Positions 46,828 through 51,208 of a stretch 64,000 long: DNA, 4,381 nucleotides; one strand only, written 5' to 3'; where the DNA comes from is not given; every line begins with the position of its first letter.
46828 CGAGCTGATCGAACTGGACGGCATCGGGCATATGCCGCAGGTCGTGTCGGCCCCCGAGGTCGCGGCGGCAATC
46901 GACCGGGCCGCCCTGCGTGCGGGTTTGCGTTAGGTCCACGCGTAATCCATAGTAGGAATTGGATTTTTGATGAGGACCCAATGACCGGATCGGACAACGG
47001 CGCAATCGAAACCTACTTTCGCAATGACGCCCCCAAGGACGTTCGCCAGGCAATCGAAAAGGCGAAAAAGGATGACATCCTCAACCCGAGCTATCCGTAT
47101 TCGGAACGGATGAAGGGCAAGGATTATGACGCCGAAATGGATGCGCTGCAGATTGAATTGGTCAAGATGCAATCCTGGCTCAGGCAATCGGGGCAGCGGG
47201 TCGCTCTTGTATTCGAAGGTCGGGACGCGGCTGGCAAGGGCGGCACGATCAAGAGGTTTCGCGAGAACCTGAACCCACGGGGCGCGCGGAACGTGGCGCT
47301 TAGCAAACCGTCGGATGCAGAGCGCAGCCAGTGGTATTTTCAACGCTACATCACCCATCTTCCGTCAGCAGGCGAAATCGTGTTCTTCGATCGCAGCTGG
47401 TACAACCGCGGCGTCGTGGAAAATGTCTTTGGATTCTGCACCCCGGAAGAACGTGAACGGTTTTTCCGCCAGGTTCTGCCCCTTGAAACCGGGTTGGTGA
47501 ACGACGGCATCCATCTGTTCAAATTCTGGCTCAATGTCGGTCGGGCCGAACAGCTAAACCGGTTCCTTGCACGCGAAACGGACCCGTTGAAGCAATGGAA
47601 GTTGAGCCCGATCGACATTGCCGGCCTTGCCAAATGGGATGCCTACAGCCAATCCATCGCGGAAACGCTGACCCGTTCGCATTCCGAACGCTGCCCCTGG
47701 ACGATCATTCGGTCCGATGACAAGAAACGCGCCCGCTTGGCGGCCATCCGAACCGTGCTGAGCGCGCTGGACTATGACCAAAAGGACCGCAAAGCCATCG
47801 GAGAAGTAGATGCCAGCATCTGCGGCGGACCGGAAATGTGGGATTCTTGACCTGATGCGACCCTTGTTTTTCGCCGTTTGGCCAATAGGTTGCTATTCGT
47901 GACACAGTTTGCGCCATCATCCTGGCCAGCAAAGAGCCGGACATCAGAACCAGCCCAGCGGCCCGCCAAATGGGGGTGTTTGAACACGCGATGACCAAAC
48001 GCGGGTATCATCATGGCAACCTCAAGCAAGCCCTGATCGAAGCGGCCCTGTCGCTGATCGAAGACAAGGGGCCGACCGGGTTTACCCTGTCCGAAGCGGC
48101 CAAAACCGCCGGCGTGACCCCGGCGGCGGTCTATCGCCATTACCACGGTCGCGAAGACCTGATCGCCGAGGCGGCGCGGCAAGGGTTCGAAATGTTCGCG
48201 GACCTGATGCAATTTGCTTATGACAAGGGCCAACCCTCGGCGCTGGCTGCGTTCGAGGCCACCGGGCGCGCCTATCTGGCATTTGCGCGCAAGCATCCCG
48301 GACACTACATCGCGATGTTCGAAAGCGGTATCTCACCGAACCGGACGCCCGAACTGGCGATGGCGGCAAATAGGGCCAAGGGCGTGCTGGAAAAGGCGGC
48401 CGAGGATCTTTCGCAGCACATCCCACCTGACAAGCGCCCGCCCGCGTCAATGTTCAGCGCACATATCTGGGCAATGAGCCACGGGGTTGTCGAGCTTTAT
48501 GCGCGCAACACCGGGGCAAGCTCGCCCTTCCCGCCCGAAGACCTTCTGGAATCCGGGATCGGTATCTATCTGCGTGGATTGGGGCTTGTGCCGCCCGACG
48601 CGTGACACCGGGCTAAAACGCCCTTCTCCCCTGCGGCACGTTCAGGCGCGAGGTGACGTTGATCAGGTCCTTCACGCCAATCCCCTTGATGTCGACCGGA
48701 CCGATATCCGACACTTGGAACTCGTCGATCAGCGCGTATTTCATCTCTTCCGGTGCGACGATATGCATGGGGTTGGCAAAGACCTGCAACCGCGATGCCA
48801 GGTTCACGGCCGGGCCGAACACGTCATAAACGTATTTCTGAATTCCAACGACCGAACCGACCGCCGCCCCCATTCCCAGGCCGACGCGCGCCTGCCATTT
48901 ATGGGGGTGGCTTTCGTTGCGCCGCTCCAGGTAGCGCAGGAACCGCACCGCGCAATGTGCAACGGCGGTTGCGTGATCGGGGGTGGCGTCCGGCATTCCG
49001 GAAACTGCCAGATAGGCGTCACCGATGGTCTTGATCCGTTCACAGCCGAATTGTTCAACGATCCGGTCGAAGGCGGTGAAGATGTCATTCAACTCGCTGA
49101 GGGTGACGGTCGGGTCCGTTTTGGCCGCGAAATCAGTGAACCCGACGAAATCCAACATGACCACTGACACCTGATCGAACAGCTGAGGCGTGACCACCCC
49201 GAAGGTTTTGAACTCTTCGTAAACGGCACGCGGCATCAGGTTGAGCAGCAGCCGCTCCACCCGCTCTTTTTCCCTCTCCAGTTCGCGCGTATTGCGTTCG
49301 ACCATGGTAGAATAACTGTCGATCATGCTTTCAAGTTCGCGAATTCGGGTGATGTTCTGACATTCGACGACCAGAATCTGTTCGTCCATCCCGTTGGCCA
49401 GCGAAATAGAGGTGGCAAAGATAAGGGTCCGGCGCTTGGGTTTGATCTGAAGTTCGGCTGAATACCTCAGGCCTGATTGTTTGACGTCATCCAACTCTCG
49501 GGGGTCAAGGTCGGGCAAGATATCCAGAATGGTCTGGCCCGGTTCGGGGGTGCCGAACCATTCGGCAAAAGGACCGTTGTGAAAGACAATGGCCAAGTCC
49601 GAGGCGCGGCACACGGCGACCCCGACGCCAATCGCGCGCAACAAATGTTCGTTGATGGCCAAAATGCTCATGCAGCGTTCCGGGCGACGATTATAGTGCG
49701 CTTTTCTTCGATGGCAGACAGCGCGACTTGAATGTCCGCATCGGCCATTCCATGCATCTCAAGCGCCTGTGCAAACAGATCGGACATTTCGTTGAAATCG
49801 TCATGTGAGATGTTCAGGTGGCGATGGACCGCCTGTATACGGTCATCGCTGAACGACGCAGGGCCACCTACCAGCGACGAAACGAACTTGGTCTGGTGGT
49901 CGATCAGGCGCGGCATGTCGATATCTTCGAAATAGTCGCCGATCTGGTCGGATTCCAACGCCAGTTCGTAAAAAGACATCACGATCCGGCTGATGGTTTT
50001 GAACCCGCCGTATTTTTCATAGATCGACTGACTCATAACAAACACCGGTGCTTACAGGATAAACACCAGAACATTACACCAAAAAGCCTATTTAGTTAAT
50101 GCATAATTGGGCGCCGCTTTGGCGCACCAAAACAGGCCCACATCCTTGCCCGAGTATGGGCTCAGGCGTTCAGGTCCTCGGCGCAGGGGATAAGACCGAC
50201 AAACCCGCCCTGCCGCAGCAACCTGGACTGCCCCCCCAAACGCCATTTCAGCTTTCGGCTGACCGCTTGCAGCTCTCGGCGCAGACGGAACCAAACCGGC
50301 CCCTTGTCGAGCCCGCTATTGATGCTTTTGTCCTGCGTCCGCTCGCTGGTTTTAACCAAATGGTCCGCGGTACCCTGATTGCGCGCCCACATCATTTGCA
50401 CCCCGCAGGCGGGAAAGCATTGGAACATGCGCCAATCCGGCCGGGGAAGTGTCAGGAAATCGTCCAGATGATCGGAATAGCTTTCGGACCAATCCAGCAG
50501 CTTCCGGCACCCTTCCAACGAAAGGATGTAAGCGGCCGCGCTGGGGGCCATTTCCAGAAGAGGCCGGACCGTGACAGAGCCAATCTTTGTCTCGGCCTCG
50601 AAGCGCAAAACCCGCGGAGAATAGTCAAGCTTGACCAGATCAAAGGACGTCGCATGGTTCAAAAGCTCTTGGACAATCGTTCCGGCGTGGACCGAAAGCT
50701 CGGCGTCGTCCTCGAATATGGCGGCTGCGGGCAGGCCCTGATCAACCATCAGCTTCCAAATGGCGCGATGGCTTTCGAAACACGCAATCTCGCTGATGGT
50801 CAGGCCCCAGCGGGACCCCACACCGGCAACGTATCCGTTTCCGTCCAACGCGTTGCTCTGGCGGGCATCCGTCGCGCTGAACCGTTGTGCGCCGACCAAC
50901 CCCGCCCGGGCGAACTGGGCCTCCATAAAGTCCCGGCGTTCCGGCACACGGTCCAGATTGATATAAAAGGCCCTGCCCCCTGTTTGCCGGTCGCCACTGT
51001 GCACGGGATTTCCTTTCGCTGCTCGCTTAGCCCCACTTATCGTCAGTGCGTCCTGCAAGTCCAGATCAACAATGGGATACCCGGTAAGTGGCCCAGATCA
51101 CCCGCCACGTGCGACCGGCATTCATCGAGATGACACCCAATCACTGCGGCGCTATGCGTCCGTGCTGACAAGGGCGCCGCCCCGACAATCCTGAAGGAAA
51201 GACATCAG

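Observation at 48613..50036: Truncated globin coupled to an sGC-like adenylate cyclase: candidate split gas sensor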

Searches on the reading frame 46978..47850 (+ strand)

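Call 3: search_protein_families(library=pfam, proteins=[window:46978-47850:+], max_evalue=0.01)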
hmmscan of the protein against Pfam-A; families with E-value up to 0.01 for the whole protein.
window:46978-47850:+ (290 aa): 1 family
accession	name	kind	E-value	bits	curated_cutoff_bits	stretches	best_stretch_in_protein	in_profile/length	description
PF03976.20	PPK2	-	3.4e-91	305.3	22.3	1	46-271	3-228/229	Polyphosphate kinase 2 (PPK2)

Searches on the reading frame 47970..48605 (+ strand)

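Call 3: search_protein_families(library=pfam, proteins=[window:47970-48605:+], max_evalue=0.01)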
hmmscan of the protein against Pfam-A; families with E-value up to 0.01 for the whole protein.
window:47970-48605:+ (211 aa): 2 families
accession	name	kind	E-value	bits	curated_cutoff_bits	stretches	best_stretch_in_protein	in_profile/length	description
PF13305.11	TetR_C_33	-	2.7e-15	57.3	26.8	1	96-197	2-100/103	Tetracyclin repressor-like, C-terminal domain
PF00440.29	TetR_N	-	1e-10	41.6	24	1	22-68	1-47/47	Bacterial regulatory proteins, tetR family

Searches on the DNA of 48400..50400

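Call 85: search_rna_families(source=window, start=48400, end=50400, threshold=evalue, max_evalue=1)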
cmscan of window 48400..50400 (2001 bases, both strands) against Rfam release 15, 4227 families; matches with E-value up to 1: 0.
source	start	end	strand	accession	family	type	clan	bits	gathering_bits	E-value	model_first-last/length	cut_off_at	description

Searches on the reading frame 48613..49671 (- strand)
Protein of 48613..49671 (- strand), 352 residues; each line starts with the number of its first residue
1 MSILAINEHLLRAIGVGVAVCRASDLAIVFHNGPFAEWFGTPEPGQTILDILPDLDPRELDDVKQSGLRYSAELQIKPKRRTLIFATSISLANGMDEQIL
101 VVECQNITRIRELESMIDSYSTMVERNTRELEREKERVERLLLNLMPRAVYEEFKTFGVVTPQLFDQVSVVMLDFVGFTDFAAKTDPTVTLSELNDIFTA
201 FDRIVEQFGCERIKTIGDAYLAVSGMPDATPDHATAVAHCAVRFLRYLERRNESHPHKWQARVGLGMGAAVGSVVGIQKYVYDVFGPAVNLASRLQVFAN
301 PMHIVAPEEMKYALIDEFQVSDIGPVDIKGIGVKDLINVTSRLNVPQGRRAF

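Call 3: search_protein_families(library=pfam, proteins=[window:48613-49671:-], max_evalue=0.01)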
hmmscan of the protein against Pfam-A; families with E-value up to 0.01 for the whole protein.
window:48613-49671:- (352 aa): 3 families
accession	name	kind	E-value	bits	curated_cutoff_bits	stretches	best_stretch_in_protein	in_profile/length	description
PF00211.25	Guanylate_cyc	-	6.8e-40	137.1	21.9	1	161-330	2-172/183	Adenylate and Guanylate cyclase catalytic domain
PF13188.13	PAS_8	-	0.00046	20.4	21.8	1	8-61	4-56/65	PAS domain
PF07701.20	HNOBA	-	0.0028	17.6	23.4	1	100-152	163-214/216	Heme NO binding associated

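Call 5: find_homologous_proteins(query=window:48613-49671:-)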
Query window:48613-49671:- (352 aa): 3730 proteins with E <= 0.001 among 8000 candidates; the best 120 are listed.
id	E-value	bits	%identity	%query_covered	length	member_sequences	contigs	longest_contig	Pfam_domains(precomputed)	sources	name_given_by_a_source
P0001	5.8e-210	714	90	100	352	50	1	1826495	PF00211.26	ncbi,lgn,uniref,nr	ncbi:Adenylate cyclase, class 3 [Ruegeria halocynthiae]|uniref:Adenylate cyclase, class 3 n=1 Tax=Ru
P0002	3.7e-208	709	90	99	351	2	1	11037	PF00211.26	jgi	-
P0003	1.2e-207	707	90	100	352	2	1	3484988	PF00211.26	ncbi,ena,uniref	ncbi:adenylate/guanylate cyclase domain-containing protein [Ruegeria sp.]|uniref:adenylate/guanylate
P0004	1.8e-207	706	89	100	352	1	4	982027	PF00211.26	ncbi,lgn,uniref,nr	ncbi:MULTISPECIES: adenylate/guanylate cyclase domain-containing protein [Ruegeria]|uniref:Adenylate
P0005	4.7e-207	705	91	99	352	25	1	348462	PF00211.26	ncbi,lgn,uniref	ncbi:adenylate/guanylate cyclase domain-containing protein [Ruegeria sp. SCP11]|uniref:adenylate/gua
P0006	4.7e-207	705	89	100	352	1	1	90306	PF00211.26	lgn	-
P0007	5.3e-207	705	89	100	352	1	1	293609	PF00211.26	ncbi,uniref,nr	ncbi:adenylate/guanylate cyclase domain-containing protein [Ruegeria sp. A3M17]|uniref:adenylate/gua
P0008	6.6e-207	704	89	100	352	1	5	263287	PF00211.26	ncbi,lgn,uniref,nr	ncbi:adenylate/guanylate cyclase domain-containing protein [Ruegeria sp. AU67]|uniref:adenylate/guan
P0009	7.2e-207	704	90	99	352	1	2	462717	PF00211.26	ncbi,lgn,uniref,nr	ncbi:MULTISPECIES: adenylate/guanylate cyclase domain-containing protein [unclassified Ruegeria]|uni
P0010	1.2e-206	704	89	100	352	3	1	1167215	PF00211.26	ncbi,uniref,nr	ncbi:adenylate/guanylate cyclase domain-containing protein [Ruegeria atlantica]|uniref:adenylate/gua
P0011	1.5e-206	703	89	100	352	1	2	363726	PF00211.26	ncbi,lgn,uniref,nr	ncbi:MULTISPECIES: adenylate/guanylate cyclase domain-containing protein [unclassified Ruegeria]|uni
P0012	1.6e-206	703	89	100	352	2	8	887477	PF00211.26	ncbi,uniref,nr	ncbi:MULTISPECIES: adenylate/guanylate cyclase domain-containing protein [Ruegeria]|uniref:adenylate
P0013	2.5e-206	702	89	99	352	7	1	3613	PF00211.26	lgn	-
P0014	4.7e-206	702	88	100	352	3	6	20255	PF00211.26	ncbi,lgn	-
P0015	6.0e-206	701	89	100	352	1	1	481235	PF00211.26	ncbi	-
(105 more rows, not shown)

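Call 19: search_solved_structures(query=window:48613-49671:-, max_evalue=0.00001, show_alignments=3)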
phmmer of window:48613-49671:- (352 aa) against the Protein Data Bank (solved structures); distinct sequences matched with E-value up to 0.00001: 48.
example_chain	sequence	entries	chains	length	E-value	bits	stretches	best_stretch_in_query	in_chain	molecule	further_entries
8buz_A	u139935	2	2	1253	5.5e-42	147.4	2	128-302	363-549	Adenylate cyclase type 8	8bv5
8sl3_A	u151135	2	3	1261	6.1e-42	147.3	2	130-299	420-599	Adenylate cyclase type 5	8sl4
5o5k_A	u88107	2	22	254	7.6e-40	140.4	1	125-334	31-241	Adenylate cyclase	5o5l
7yz9_A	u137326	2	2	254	2.3e-37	132.2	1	129-334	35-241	Adenylate cyclase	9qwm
4p2x_A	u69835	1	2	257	3.8e-37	131.5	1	131-334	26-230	Adenylate cyclase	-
4p2m_A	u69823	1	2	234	3.9e-37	131.5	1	131-334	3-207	Adenylate cyclase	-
4p2f_A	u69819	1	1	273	5.8e-37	130.9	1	130-334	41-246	Adenylate cyclase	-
7pd4_A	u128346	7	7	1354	1.1e-36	130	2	162-322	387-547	Adenylate cyclase 9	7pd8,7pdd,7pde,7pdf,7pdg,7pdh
7yzi_A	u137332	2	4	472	1.3e-36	129.8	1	130-334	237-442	Adenylate cyclase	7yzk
6r4o_A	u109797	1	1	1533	1.8e-36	129.3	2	162-322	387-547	Adenylate cyclase 9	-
6r3q_A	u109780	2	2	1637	2e-36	129.1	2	162-322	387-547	Adenylate cyclase 9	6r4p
9u3p_A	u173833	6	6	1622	2.1e-36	129.1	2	162-323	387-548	Adenylate cyclase type 9,Protein M2-1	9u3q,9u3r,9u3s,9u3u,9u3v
9bcl_A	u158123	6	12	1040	8e-31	110.7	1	112-332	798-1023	Atrial natriuretic peptide receptor 1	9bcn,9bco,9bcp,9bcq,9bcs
9dzh_A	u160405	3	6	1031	8.2e-31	110.7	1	112-332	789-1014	Atrial natriuretic peptide receptor 1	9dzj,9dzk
9bcv_A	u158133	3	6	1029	8.2e-31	110.7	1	112-332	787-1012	Atrial natriuretic peptide receptor 1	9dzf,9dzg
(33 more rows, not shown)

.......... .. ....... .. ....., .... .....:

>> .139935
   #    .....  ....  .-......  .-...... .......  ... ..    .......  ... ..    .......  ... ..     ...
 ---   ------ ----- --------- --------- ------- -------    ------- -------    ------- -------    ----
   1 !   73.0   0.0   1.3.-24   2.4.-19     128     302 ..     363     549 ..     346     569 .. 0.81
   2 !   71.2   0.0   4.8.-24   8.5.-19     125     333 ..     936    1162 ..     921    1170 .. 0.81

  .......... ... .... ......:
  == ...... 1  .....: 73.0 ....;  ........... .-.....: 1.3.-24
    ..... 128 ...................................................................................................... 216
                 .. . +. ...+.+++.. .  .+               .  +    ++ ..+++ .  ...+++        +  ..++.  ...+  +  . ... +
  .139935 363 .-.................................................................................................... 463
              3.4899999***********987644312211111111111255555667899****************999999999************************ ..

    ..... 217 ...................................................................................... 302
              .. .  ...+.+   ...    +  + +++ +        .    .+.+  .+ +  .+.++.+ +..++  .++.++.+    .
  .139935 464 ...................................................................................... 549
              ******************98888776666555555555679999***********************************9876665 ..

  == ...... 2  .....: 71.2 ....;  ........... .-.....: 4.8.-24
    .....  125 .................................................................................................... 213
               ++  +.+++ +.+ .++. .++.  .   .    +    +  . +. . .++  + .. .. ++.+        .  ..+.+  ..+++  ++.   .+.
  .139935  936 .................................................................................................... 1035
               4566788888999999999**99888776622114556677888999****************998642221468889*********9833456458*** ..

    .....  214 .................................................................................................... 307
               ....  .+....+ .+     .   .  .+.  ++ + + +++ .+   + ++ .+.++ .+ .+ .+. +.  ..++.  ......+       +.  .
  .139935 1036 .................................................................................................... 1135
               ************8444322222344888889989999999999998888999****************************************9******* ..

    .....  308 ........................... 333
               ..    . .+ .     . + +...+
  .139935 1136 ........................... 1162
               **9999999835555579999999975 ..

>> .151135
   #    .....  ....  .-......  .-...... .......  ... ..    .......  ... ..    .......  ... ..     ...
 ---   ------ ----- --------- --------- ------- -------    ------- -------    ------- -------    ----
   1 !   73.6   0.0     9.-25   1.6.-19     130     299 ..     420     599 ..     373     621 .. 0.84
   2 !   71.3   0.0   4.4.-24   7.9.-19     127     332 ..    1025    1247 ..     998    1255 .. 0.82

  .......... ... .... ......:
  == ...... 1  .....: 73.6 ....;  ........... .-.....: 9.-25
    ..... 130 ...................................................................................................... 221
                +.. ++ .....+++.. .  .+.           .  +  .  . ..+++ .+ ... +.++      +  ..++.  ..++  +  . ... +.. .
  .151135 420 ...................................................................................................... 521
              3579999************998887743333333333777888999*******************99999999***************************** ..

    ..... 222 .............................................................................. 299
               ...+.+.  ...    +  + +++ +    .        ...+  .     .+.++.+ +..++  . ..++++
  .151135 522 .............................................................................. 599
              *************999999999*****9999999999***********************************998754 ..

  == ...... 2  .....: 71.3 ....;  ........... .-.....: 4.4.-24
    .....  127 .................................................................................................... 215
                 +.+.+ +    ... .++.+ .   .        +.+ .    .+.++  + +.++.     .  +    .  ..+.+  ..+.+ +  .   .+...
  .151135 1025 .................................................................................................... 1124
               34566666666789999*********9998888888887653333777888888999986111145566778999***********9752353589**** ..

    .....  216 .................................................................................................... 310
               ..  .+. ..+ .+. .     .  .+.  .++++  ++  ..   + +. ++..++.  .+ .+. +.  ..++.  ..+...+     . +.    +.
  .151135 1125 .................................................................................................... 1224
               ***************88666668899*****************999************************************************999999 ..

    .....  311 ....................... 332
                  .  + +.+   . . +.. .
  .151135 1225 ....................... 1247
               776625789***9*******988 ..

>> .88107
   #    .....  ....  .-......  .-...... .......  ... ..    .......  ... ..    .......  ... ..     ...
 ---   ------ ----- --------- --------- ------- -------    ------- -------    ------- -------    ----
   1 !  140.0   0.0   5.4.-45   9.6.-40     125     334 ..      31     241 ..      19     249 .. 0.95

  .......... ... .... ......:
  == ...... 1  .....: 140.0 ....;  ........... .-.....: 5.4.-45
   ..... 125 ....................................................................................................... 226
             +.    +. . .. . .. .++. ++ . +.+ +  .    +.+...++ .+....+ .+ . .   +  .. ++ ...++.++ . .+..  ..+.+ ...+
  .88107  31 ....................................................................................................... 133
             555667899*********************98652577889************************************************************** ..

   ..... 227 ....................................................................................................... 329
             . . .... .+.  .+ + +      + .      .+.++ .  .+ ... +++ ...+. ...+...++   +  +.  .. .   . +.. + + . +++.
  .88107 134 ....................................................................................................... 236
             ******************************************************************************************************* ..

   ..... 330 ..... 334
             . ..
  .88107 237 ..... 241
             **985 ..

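Call 84: search_protein_families(library=ncbifam, proteins=[window:48613-49671:-], max_evalue=0.01)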
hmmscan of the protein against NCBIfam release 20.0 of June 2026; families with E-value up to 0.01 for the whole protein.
window:48613-49671:- (352 aa): 1 family
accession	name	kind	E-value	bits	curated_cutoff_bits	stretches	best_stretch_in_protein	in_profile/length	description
TIGR03903.1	TOMM_kin_cyc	equivalog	6.1e-05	21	705.75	1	196-319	320-441/1267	TOMM system kinase/cyclase fusion protein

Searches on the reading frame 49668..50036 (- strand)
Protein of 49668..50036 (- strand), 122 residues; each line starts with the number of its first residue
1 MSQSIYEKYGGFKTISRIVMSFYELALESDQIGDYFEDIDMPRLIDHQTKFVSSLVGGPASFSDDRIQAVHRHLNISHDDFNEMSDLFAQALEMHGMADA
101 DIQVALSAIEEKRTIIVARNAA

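Call 3: search_protein_families(library=pfam, proteins=[window:49668-50036:-], max_evalue=0.01)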
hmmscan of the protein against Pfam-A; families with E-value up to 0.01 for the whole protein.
window:49668-50036:- (122 aa): 1 family
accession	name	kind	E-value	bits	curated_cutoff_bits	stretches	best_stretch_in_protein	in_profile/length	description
PF01152.27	Bac_globin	-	2.3e-14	54.1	21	1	4-113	1-116/121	Bacterial-like globin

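Call 18: search_solved_structures(query=window:49668-50036:-, max_evalue=0.01, show_alignments=4)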
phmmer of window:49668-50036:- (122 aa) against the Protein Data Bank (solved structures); distinct sequences matched with E-value up to 0.01: 29.
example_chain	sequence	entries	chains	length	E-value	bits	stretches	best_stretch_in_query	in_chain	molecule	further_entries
3aq5_A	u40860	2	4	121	2.2e-13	53.7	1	3-114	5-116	Group 1 truncated hemoglobin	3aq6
3aq8_A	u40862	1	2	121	3e-13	53.2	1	3-114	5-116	Group 1 truncated hemoglobin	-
3aq9_A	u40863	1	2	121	5.8e-13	52.3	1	3-114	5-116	Group 1 truncated hemoglobin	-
3aq7_A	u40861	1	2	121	8.1e-13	51.9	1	3-114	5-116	Group 1 truncated hemoglobin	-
5ab8_A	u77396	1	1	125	6.4e-11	45.7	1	4-108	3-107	GROUP 1 TRUNCATED HEMOGLOBIN GLBN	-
1idr_A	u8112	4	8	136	7.7e-11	45.5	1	4-108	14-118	HEMOGLOBIN HBN | Hemoglobin-like protein HbN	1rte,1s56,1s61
2gkm_A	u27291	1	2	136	2.9e-10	43.7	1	4-108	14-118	Hemoglobin-like protein HbN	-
7tt9_A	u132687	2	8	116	3e-10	43.6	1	4-106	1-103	Group 1 truncated hemoglobin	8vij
2gln_A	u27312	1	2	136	5.5e-10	42.7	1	4-108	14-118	Hemoglobin-like protein HbN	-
9yg7_A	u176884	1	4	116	5.6e-10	42.7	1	4-106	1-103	Group 1 truncated hemoglobin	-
8uzu_A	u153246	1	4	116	5.9e-10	42.6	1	4-106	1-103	Group 1 truncated hemoglobin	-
1s69_A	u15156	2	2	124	6.3e-10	42.6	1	4-99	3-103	Cyanoglobin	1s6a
8tls_A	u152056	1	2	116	7.2e-10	42.4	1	4-107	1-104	Group 1 truncated hemoglobin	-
2gkn_A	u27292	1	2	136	7.6e-10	42.3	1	4-108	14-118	Hemoglobin-like protein HbN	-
8ugz_A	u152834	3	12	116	8e-10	42.2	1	4-106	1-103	Group 1 truncated hemoglobin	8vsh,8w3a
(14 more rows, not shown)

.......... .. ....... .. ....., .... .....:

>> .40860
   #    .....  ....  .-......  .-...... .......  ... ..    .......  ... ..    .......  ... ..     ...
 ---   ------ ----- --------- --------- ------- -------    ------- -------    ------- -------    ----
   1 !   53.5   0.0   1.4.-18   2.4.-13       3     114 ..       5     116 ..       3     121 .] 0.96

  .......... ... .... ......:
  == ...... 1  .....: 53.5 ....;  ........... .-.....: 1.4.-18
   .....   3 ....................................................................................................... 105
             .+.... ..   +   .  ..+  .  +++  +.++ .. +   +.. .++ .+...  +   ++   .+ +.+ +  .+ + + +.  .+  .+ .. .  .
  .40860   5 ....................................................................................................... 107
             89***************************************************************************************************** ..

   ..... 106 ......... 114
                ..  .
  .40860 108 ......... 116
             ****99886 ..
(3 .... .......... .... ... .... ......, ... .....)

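Call 84: search_protein_families(library=ncbifam, proteins=[window:49668-50036:-], max_evalue=0.01)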
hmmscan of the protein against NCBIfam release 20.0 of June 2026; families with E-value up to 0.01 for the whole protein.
window:49668-50036:- (122 aa): 0 families

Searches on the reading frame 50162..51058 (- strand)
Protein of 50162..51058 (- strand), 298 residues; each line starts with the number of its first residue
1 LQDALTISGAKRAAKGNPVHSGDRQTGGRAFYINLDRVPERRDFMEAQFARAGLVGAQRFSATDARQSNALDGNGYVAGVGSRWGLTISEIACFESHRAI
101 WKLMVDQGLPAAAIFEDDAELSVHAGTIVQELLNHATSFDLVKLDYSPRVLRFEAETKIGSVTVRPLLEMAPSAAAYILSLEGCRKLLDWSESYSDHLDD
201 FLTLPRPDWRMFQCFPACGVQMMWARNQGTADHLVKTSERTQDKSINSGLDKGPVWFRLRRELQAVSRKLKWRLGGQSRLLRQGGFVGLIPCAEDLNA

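Call 3: search_protein_families(library=pfam, proteins=[window:50162-51058:-], max_evalue=0.01)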
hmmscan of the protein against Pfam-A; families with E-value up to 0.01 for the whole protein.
window:50162-51058:- (298 aa): 1 family
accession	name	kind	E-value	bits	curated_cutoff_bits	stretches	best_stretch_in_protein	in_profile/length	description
PF01755.23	Glyco_transf_25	-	4.6e-23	82.6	24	1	31-201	5-198/199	Glycosyltransferase family 25 (LPS biosynthesis protein)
